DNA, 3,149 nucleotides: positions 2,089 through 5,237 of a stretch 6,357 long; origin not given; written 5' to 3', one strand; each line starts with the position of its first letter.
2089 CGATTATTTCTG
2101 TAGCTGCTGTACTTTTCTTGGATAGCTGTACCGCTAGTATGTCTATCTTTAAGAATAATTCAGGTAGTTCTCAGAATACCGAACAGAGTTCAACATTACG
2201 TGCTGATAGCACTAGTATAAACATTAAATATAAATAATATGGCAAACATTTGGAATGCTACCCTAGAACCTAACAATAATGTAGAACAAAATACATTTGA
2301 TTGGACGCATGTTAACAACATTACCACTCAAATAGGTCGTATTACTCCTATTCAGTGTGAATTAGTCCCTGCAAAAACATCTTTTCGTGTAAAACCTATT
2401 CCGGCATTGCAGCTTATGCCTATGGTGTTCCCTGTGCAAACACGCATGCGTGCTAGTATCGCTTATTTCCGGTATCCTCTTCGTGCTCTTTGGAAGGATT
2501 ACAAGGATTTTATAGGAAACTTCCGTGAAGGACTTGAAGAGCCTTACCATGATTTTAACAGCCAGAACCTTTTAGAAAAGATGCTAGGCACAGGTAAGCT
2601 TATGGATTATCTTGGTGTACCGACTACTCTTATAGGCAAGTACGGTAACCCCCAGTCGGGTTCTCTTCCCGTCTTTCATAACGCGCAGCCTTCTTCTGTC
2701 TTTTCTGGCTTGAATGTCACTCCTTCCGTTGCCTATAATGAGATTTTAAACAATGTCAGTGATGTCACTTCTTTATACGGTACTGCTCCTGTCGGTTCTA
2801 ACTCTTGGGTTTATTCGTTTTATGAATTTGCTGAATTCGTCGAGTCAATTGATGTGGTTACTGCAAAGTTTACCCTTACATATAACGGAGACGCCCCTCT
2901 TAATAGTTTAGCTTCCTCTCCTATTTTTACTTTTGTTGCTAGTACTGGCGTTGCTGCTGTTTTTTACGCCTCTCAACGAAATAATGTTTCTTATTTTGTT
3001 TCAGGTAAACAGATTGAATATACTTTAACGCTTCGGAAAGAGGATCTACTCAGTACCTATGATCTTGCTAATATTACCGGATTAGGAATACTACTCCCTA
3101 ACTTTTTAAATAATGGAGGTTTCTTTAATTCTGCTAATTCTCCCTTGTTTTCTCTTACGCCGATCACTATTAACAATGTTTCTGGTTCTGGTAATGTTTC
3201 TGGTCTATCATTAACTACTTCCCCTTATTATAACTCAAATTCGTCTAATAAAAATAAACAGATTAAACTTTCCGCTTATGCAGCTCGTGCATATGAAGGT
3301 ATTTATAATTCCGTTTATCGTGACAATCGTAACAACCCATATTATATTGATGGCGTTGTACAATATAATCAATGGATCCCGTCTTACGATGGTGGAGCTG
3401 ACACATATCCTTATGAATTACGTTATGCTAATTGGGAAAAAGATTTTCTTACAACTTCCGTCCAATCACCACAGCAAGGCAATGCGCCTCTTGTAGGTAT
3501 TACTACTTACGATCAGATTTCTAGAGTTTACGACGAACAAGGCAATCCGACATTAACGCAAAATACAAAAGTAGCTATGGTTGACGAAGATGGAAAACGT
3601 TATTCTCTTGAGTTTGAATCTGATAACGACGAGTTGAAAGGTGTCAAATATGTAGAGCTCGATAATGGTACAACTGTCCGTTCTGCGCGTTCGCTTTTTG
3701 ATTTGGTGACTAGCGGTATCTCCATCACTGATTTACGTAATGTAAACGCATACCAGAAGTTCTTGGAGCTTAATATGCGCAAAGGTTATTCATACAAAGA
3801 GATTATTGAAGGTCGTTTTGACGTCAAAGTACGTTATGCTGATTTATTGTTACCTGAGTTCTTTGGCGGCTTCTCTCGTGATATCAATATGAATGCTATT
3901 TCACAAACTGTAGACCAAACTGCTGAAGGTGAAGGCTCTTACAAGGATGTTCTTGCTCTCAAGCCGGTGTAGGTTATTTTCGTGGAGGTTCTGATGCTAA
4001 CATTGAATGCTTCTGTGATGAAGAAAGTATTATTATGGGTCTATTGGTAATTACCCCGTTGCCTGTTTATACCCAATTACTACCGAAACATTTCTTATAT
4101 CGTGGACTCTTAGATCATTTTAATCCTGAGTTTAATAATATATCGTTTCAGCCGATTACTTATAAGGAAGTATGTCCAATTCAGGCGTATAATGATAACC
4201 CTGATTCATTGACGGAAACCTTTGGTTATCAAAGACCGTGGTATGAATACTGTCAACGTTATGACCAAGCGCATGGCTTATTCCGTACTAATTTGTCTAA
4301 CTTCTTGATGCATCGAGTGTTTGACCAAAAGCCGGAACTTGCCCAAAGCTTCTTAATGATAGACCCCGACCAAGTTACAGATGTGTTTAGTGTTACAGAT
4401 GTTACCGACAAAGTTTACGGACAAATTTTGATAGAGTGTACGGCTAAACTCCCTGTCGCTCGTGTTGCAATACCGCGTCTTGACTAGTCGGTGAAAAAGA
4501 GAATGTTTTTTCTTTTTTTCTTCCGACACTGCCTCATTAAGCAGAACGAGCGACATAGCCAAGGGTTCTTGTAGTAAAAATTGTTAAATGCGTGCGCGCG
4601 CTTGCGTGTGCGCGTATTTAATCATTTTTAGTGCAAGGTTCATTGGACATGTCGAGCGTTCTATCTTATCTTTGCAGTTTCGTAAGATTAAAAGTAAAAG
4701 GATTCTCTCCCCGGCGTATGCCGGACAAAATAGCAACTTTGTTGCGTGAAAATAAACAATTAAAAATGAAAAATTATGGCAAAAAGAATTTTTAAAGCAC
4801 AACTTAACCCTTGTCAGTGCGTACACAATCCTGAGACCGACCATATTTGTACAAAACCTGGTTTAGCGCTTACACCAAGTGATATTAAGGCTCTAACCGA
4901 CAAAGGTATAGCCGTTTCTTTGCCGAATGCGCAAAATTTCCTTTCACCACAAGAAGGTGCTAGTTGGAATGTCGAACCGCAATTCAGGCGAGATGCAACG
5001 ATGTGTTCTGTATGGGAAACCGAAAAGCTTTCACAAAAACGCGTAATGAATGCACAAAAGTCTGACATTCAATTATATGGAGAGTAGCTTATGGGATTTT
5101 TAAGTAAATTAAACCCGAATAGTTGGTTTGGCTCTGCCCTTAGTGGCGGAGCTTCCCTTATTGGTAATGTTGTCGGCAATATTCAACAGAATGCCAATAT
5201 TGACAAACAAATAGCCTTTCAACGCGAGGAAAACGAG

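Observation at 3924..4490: Major capsid protein gene is split: conserved C-terminal region lies in the -1 frame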

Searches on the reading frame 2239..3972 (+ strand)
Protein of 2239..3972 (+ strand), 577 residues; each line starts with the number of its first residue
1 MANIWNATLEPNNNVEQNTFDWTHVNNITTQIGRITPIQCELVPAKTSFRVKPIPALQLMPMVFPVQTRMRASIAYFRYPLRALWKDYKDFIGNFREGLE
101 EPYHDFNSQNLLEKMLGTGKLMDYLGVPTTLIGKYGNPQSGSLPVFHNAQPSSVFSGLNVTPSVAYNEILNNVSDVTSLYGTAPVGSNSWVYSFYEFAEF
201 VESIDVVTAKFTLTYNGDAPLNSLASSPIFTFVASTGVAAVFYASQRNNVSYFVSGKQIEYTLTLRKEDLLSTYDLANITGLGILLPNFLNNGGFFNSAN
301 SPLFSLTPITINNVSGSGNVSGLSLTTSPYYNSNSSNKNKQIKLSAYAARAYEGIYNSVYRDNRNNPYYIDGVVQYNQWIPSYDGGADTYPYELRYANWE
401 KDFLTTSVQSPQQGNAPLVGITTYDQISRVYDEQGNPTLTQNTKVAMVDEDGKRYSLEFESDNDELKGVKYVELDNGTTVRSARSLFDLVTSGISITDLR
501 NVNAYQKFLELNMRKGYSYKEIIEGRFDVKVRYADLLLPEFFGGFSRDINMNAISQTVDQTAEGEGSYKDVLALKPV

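Call 3: search_protein_families(library=pfam, proteins=[window:2239-3969:+], max_evalue=0.01)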
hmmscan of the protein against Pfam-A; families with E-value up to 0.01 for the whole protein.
window:2239-3969:+ (577 aa): 1 family
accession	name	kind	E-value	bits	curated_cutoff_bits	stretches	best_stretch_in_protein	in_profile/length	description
PF02305.22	Phage_F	-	1.3e-24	87.3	25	2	341-561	126-319/501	Capsid protein (F protein)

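Call 12: find_encoding_contigs(protein=window:2239-3972:+, flank=5000, max_places=10)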
Protein window:2239-3972:+ (577 aa): no gene with exactly this product is on record in the collection.

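Call 39: search_protein_families(library=phrogs, proteins=[window:2239-3969:+], max_evalue=0.001)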
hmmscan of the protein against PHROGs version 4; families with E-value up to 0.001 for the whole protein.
window:2239-3969:+ (577 aa): 1 family
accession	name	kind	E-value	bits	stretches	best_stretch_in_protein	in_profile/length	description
phrog_514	-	head and packaging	4.6e-46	158.6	1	11-561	18-337/531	major head protein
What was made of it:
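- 2239..3954 (+): VP1 (major capsid protein) codons 1-572, frame 1, up to Leu572 (CTT 3952-3954). Matches Pfam Phage_F and PHROG 514 (calls 3, 39).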

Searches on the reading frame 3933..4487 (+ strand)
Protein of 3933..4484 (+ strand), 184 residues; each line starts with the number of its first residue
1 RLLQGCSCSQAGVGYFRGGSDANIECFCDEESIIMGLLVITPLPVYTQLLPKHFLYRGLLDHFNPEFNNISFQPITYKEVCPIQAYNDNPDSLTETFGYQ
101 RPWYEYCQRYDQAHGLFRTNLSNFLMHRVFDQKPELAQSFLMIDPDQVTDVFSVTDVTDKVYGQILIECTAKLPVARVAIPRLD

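Call 3: search_protein_families(library=pfam, proteins=[window:3933-4484:+], max_evalue=0.01)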
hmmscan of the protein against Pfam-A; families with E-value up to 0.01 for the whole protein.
window:3933-4484:+ (184 aa): 1 family
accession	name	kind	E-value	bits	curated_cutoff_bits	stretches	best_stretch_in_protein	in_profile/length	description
PF02305.22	Phage_F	-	5.2e-12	45.7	25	1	26-179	346-499/501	Capsid protein (F protein)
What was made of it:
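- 3957..4487 (+): VP1 codons 574-749 plus the TAG stop, now in frame 3 (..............AIPRLD*). Phage_F profile positions 346-499 (call 3).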

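Call 16: find_encoding_contigs(protein=window:4035-4487:+, flank=7000, max_places=10)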
Protein window:4035-4487:+ (150 aa): no gene with exactly this product is on record in the collection.
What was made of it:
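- Neither the 577-aa nor the 150-aa product is on record (calls 12, 16). The truncated product is absent from the gene-position index that the exact-sequence look-ups search (153 billion gene positions) (calls 12, 16).
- Tried and rejected: The 577-aa and 150-aa products are not on record (calls 12, 16).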

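Call 39: search_protein_families(library=phrogs, proteins=[window:3933-4484:+], max_evalue=0.001)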
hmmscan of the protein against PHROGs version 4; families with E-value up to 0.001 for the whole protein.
window:3933-4484:+ (184 aa): 1 family
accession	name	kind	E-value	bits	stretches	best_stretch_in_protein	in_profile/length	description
phrog_514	-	head and packaging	1.5e-29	104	1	12-183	347-515/531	major head protein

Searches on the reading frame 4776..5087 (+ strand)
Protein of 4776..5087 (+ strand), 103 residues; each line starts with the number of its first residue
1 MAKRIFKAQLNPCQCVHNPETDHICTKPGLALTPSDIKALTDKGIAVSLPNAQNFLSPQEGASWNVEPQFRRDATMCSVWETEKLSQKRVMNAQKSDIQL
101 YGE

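Call 3: search_protein_families(library=pfam, proteins=[window:4776-5084:+], max_evalue=0.01)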
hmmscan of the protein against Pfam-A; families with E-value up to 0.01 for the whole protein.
window:4776-5084:+ (103 aa): 0 families

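Call 36: find_encoding_contigs(protein=window:4776-5087:+, flank=7000, max_places=10)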
Protein window:4776-5087:+ (103 aa): 6 contigs read that carry it; 5 places shown.
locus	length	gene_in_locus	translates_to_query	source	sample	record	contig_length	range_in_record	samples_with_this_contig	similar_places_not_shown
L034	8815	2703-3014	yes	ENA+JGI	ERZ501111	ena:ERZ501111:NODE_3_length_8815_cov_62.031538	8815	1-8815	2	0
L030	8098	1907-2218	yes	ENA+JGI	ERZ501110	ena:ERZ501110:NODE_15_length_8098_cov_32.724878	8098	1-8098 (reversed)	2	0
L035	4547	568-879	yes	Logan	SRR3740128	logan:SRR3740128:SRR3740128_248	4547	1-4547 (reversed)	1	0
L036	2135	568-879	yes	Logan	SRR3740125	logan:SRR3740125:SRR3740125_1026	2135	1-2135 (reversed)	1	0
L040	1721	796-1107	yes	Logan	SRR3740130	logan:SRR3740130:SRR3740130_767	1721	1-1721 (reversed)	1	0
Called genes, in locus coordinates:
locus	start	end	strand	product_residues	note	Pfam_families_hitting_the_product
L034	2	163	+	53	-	?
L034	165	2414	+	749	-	PF02305:Phage_F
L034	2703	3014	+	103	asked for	-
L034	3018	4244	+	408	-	-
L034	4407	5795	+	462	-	PF23343:REP_ORF2-G2P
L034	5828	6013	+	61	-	-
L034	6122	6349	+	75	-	-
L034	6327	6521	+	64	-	-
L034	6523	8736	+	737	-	PF02305:Phage_F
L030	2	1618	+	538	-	?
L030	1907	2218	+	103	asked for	-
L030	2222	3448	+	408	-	-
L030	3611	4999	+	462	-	PF23343:REP_ORF2-G2P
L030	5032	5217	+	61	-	-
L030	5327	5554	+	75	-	-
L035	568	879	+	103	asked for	-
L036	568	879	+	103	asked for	-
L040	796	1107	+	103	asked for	-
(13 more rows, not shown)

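Call 39: search_protein_families(library=phrogs, proteins=[window:4776-5084:+], max_evalue=0.001)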
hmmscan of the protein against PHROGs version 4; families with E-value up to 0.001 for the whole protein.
window:4776-5084:+ (103 aa): 0 families
